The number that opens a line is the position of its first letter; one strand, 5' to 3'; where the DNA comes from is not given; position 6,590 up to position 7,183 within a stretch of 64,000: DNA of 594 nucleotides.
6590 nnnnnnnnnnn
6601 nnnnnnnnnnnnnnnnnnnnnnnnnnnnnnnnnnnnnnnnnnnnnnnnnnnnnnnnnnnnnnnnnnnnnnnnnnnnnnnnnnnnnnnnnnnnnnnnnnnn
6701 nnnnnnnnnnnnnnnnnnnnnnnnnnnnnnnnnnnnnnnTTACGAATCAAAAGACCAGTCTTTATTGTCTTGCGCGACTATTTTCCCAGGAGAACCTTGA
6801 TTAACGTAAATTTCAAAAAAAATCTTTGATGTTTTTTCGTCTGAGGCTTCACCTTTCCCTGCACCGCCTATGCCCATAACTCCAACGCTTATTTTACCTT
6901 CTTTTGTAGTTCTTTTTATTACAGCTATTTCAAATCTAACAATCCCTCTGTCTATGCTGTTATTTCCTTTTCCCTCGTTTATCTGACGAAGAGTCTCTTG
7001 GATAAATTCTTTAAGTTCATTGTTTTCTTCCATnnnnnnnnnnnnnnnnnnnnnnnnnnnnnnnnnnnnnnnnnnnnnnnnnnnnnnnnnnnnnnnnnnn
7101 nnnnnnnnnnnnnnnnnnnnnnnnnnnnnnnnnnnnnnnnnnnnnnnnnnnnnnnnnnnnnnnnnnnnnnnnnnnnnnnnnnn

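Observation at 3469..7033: MmeI-like Type IIG RM enzyme with a non-canonical nuclease motif and two flanking small ORFs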

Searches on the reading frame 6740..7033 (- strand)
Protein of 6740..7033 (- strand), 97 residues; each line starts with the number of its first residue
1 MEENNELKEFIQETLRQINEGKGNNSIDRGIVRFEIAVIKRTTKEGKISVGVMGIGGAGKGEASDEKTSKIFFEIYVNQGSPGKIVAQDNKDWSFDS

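Call 3: search_protein_families(library=pfam, proteins=[window:6740-7033:-], max_evalue=0.1)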
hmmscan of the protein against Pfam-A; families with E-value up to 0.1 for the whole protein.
window:6740-7033:- (97 aa): 0 families

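Call 4: search_protein_families(library=padloc, proteins=[window:6740-7033:-], max_evalue=0.1)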
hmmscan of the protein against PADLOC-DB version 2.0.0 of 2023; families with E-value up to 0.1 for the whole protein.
window:6740-7033:- (97 aa): 0 families

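Call 7: search_protein_families(library=ncbifam, proteins=[window:6740-7033:-], max_evalue=0.1)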
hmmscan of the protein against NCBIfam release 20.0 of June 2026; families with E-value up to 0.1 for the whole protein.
window:6740-7033:- (97 aa): 0 families

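Call 19: find_homologous_proteins(query=window:6740-7033:-, max_evalue=0.01)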
Query window:6740-7033:- (97 aa): 8 proteins with E <= 0.01 among 9 candidates.
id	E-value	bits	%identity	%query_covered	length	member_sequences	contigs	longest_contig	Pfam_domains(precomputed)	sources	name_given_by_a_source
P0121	3.5e-55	202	100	100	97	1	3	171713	-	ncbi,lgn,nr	ncbi:MAG: hypothetical protein HYW63_00310 [Candidatus Levybacteria bacterium]|nr:hypothetical prote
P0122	1.2e-38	149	77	97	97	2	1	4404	-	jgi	-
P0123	3.2e-33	131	81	80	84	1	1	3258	-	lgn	-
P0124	6.5e-32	127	81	77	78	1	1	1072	-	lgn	-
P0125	4.5e-31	125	82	77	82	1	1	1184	-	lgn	-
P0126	1.4e-30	123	75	77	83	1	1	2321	-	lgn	-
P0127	1.8e-29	119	77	77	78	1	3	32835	-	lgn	-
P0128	7.9e-29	117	69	78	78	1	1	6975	-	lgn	-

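Call 20: find_encoding_contigs(protein=P0127, flank=6000, max_places=3)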
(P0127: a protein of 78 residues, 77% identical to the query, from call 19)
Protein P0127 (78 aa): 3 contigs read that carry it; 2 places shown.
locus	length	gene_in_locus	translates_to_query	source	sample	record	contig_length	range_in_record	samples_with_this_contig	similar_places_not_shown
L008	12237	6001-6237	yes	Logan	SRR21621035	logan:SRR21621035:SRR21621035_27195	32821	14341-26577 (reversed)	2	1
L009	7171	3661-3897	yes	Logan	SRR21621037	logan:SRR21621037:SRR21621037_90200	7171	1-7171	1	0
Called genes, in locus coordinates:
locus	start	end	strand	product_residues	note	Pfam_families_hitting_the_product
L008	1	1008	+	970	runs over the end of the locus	PF13290:CHB_HEX_C_1, PF13287:Fn3_assoc (weak)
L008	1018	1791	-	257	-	-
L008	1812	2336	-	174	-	-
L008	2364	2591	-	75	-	-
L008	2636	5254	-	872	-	PF00094:VWD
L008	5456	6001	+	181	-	-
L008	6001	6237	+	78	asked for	-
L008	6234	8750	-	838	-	PF13298:LigD_N, PF01331:mRNA_cap_enzyme (weak), PF01068:DNA_ligase_A_M, PF09414:RNA_ligase (weak), PF04679:DNA_ligase_A_C, PF21686:LigD_Prim-Pol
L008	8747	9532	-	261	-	PF02735:Ku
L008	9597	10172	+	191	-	PF06821:Ser_hydrolase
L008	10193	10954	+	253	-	PF03372:Exo_endo_phos, PF14529:Exo_endo_phos_2 (faint)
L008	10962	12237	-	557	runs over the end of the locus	PF13231:PMT_2 (weak), PF13371:TPR_9 (faint), PF13424:TPR_12 (faint), PF13431:TPR_17 (faint), PF14559:TPR_19 (faint), PF00515:TPR_1 (weak), PF13414:TPR_11 (weak), PF13432:TPR_16, +3 more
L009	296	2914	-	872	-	PF00094:VWD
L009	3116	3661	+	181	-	-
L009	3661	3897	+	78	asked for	-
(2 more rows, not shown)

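Call 21: find_encoding_contigs(protein=P0128, flank=6000, max_places=2)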
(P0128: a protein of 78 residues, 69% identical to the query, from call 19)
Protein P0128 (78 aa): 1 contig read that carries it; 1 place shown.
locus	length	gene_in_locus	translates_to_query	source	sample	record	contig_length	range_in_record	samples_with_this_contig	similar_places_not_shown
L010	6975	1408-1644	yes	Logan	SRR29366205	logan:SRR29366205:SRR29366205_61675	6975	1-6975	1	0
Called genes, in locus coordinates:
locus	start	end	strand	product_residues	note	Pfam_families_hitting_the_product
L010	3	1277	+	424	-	?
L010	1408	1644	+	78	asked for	-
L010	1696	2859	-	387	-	PF03235:GmrSD_N, PF01844:HNH (weak)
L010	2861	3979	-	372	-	PF13651:EcoRI_methylase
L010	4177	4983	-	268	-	-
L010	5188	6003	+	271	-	-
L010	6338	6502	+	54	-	PF07764:Omega_Repress (weak)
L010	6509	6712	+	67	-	-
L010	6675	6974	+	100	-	?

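Call 22: find_encoding_contigs(protein=P0122, flank=6000, max_places=2)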
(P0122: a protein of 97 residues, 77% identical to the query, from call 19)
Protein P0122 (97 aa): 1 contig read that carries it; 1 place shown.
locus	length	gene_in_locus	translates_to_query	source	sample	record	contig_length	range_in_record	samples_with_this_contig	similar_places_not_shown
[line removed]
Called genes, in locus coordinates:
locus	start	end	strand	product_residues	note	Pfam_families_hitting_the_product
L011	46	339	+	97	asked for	-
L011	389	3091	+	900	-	PF04313:HSDR_N (faint), PF02384:N6_Mtase, PF20473:MmeI_Mtase, PF01170:UPF0020 (faint), PF07669:Eco57I, PF12950:TaqI_C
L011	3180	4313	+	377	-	PF06114:Peptidase_M78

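Call 23: find_encoding_contigs(protein=P0121, flank=6000, max_places=5)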
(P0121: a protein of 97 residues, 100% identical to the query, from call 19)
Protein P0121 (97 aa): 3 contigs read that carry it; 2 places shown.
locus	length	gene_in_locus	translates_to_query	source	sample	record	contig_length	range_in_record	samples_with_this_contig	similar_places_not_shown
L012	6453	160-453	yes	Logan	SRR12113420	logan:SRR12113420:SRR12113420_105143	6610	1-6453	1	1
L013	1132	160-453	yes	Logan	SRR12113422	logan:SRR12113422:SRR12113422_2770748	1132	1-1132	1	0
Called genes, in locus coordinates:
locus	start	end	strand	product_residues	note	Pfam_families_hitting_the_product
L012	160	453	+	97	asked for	-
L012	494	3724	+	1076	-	PF02384:N6_Mtase, PF20473:MmeI_Mtase, PF07669:Eco57I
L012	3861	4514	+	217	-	PF01726:LexA_DNA_bind (weak), PF13412:HTH_24 (weak), PF00717:Peptidase_S24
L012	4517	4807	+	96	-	PF01844:HNH (weak)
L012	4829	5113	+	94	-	-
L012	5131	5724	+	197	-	-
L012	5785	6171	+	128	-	-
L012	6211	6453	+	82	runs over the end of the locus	-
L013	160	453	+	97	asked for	-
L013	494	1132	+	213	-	?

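Call 24: search_protein_families(library=pfam, proteins=[P0121, P0122, P0123, P0125, P0126, P0127, P0128], max_evalue=10)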
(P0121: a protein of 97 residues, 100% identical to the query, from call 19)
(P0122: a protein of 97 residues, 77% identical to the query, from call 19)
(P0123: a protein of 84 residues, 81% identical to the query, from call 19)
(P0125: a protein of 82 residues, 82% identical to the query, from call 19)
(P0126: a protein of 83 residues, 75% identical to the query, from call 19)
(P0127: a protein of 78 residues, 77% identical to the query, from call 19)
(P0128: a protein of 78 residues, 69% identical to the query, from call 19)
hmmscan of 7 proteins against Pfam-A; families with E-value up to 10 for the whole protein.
P0121 (97 aa): 0 families

P0122 (97 aa): 2 families
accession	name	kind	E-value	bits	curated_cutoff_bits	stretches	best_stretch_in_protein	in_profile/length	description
PF18023.7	FKBP_N_2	-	0.087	13.4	27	1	25-63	5-43/112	BDBT FKBP like N-terminal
PF18554.7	PheRS_DBD2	-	0.38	11.2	25.9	1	13-30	4-21/33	PheRS DNA binding domain 2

P0123 (84 aa): 1 family
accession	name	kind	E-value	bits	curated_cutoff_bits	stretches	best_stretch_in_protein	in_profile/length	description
PF10371.14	EKR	-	0.15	12.3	27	1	5-27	9-31/55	Domain of unknown function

P0125 (82 aa): 1 family
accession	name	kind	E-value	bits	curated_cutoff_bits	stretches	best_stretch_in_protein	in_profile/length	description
PF19631.4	Trypco2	-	0.0038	17.9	24.2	1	19-70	21-72/78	Trypsin-co-occurring domain 2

P0126 (83 aa): 1 family
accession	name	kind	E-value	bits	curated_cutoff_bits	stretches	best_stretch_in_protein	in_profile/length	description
PF19631.4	Trypco2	-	0.026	15.2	24.2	1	18-70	20-72/78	Trypsin-co-occurring domain 2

P0127 (78 aa): 1 family
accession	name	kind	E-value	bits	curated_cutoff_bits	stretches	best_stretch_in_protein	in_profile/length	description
PF19631.4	Trypco2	-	0.026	15.2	24.2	1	28-71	31-74/78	Trypsin-co-occurring domain 2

P0128 (78 aa): 1 family
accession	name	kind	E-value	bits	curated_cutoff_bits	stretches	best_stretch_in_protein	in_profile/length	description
PF19631.4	Trypco2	-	0.031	15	24.2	1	19-71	21-73/78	Trypsin-co-occurring domain 2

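Call 46: search_protein_representatives(alignment_id=A2)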
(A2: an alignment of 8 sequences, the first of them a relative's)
Query: 8 sequences, 81 profile positions. Proteins with E-value up to 0.001 (for the whole library): 52; up to 1e-10: 11; up to 1e-30: 1. The best 52 are listed.
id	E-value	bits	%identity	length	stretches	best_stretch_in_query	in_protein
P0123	2.8e-41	155.5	-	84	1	2-80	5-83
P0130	1.8e-18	82.4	-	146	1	2-78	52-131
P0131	4.9e-17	77.8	-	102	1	2-79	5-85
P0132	2.3e-15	72.4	-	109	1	1-79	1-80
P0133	8.3e-15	70.6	-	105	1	2-77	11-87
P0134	3.7e-12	62.2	-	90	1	1-77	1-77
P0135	3.8e-12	62.1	-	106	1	2-77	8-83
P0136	3.8e-12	62.1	-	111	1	2-77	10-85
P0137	4.7e-12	61.8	-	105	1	2-77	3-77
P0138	1.8e-11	59.9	-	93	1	2-76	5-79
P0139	7.5e-11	58.0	-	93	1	2-76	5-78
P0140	1.2e-10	57.3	-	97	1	2-78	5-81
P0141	1.7e-10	56.8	-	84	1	1-71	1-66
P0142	1.1e-09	54.2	-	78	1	4-76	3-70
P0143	1.4e-09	53.9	-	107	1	2-78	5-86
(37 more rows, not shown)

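Call 49: search_protein_families(library=pfam, alignment_id=A3, max_evalue=0.01)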
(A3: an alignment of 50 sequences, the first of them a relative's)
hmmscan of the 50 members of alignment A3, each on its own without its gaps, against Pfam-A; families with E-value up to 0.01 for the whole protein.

A. member 1, P0121 (97 aa): 0 families

B. families by the number of members that match (of 50 scanned): 3 families
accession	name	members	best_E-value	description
PF19631.4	Trypco2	21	5.8e-08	Trypsin-co-occurring domain 2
PF22722.2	NA-iREase1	1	0.0046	NACHT-associated inactive Restriction Endonuclease 1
PF10999.13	DUF2839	1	0.0088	Protein of unknown function (DUF2839)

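Call 50: search_protein_families(library=pfam, proteins=[L008:5456-6001:+, L010:3-1277:+, L011:389-3091:+], max_evalue=1)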
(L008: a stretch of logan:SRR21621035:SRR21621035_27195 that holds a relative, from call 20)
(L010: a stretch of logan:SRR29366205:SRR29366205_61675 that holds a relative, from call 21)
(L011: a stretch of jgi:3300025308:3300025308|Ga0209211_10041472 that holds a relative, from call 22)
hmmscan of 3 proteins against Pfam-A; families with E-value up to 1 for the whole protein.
L008:5456-6001:+ (181 aa): 3 families
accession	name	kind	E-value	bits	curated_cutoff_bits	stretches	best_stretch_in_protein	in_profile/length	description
PF07147.18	PDCD9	-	0.037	13.6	25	1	95-156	194-259/449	Mitochondrial 28S ribosomal protein S30 (PDCD9)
PF05129.18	Zn_ribbon_Elf1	-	0.12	12.9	29.8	1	37-77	28-67/79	Transcription elongation factor Elf1 like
PF25343.1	PH_UBFD1_C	-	0.13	13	27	0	133-167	31-65/113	C-terminal PH-like domain in UBFD1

L010:3-1277:+ (424 aa): 8 families
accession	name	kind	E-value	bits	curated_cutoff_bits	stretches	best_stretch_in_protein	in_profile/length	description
PF13408.12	Zn_ribbon_recom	-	2.3e-05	25.1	25.3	1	185-225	1-38/58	Recombinase zinc beta ribbon domain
PF07508.19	Recombinase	-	0.00028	21.5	21.1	1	91-167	6-99/102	Recombinase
PF00239.26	Resolvase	-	0.0035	17.9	23.3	1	2-61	83-143/145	Resolvase, N terminal domain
PF20306.3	Sp-DndD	-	0.063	13.9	27.2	1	250-282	17-49/51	Small protein found in certain Dnd DNA modification systems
PF19065.6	P8_CR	-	0.14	12.5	26.9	0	125-162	9-46/124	Minor capsid protein P8 central region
PF17283.8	Zn_ribbon_SprT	-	0.28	11.7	28.1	0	210-224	2-18/38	SprT-like zinc ribbon domain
PF10058.14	Zn_ribbon_10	-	0.35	11.1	24.2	0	186-216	19-48/54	ER junction formation factor lunapark, zinc ribbon finger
PF02982.20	Scytalone_dh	-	0.47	10.7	27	0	294-340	17-63/160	Scytalone dehydratase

L011:389-3091:+ (900 aa): 10 families
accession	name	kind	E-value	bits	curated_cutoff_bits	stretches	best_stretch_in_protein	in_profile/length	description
PF07669.17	Eco57I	-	1.1e-40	139.9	25.3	1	423-594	1-171/171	Eco57I restriction-modification methylase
PF02384.22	N6_Mtase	-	1.2e-22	81.1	20.4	1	314-617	4-241/311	N-6 DNA Methylase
PF12950.13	TaqI_C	-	3.7e-21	76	26.5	1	713-829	3-118/118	TaqI-like C-terminal specificity domain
PF20473.4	MmeI_Mtase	-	2.8e-15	56.6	27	1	376-519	16-152/259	MmeI, DNA-methyltransferase domain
PF01170.24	UPF0020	-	3.1e-09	37.2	22.3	2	383-445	32-99/197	RMKL-like, methyltransferase domain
PF04313.20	HSDR_N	-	1.5e-05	25.4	25.1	2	66-127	126-194/198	Type I restriction enzyme R protein N terminus (HSDR_N)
PF13847.12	Methyltransf_31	-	0.0011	19.1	27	1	379-441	3-47/145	Methyltransferase domain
PF06325.19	PrmA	-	0.0025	17.8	22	1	423-460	185-222/296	Ribosomal protein L11 methyltransferase (PrmA)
PF13588.12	HSDR_N_2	-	0.013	16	25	1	31-130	2-101/110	Type I restriction enzyme R protein N terminus (HSDR_N)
PF11599.14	AviRa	-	0.17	11.7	25.7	0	381-450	53-108/232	RRNA methyltransferase AviRa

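Call 83: find_encoding_contigs(protein=P0131, flank=5000, max_places=3)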
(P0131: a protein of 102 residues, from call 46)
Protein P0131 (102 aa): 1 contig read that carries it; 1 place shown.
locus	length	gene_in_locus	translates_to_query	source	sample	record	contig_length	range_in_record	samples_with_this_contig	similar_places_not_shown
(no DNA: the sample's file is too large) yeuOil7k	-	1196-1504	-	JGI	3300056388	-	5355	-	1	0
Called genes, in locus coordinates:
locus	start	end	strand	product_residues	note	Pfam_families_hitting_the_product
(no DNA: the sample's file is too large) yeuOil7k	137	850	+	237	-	-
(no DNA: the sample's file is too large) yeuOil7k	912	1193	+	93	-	-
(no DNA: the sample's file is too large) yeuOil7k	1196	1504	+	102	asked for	-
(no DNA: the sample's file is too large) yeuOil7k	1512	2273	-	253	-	PF00459:Inositol_P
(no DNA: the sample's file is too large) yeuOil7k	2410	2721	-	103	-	-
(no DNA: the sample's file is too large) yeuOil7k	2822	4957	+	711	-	PF13191:AAA_16 (weak), PF23569:NBD_SMAX1, PF00004:AAA, PF17871:AAA_lid_9, PF00004:AAA, PF07724:AAA_2, PF07728:AAA_5, PF10431:ClpB_D2-small, +7 more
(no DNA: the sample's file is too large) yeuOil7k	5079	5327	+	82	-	-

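Call 84: search_protein_families(library=pfam, proteins=[L011:3180-4313:+], max_evalue=0.01)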
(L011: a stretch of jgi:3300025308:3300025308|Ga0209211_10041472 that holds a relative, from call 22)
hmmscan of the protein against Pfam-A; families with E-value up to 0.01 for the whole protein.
L011:3180-4313:+ (377 aa): 4 families
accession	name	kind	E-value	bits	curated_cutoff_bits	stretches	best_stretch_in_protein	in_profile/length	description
PF06114.19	Peptidase_M78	-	5.9e-10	39.5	22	1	164-261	2-101/123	IrrE N-terminal-like domain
PF01381.28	HTH_3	-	0.00013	22.4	23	1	10-59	1-50/55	Helix-turn-helix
PF16236.10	DUF4895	-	0.00019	21.4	25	0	178-229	136-187/218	Domain of unknown function (DUF4895)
PF12844.13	HTH_19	-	0.0088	16.4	30.2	0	10-44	4-38/64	Helix-turn-helix domain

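Call 98: find_encoding_contigs(protein=P0132, flank=5000, max_places=3)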
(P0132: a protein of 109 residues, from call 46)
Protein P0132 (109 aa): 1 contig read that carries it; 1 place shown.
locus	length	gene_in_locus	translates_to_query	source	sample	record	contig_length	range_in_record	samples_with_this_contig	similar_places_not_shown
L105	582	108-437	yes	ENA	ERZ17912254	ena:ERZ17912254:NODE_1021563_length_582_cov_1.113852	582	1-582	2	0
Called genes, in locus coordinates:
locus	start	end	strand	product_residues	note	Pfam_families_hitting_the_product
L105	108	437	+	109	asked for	-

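Call 99: find_encoding_contigs(protein=P0133, flank=5000, max_places=3)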
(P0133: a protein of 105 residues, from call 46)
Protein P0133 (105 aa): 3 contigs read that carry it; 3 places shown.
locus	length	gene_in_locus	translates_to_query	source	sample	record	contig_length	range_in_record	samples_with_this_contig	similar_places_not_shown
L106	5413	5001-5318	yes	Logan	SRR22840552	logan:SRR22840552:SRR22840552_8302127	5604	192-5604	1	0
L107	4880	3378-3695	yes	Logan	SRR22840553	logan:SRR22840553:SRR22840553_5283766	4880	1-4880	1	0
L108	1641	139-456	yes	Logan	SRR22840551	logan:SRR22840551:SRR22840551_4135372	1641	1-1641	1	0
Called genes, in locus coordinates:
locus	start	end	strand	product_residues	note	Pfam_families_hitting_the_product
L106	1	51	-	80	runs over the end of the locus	?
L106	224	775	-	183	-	-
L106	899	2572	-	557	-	PF01565:FAD_binding_4, PF02913:FAD-oxidase_C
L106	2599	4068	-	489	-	PF02367:TsaE (faint), PF02463:SMC_N (faint), PF13476:AAA_23 (faint), PF13555:AAA_29 (faint), PF00005:ABC_tran, PF13304:AAA_21 (weak), PF12848:ABC_tran_Xtn, PF00005:ABC_tran, +8 more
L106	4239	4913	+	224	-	-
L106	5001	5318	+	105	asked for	-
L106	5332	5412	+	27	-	?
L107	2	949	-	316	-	?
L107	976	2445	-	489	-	PF02367:TsaE (faint), PF02463:SMC_N (faint), PF13476:AAA_23 (faint), PF13555:AAA_29 (faint), PF00005:ABC_tran, PF13304:AAA_21 (weak), PF12848:ABC_tran_Xtn, PF00005:ABC_tran, +8 more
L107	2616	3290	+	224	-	-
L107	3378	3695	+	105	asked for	-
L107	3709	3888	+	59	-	-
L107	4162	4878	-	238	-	?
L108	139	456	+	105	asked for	-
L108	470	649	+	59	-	-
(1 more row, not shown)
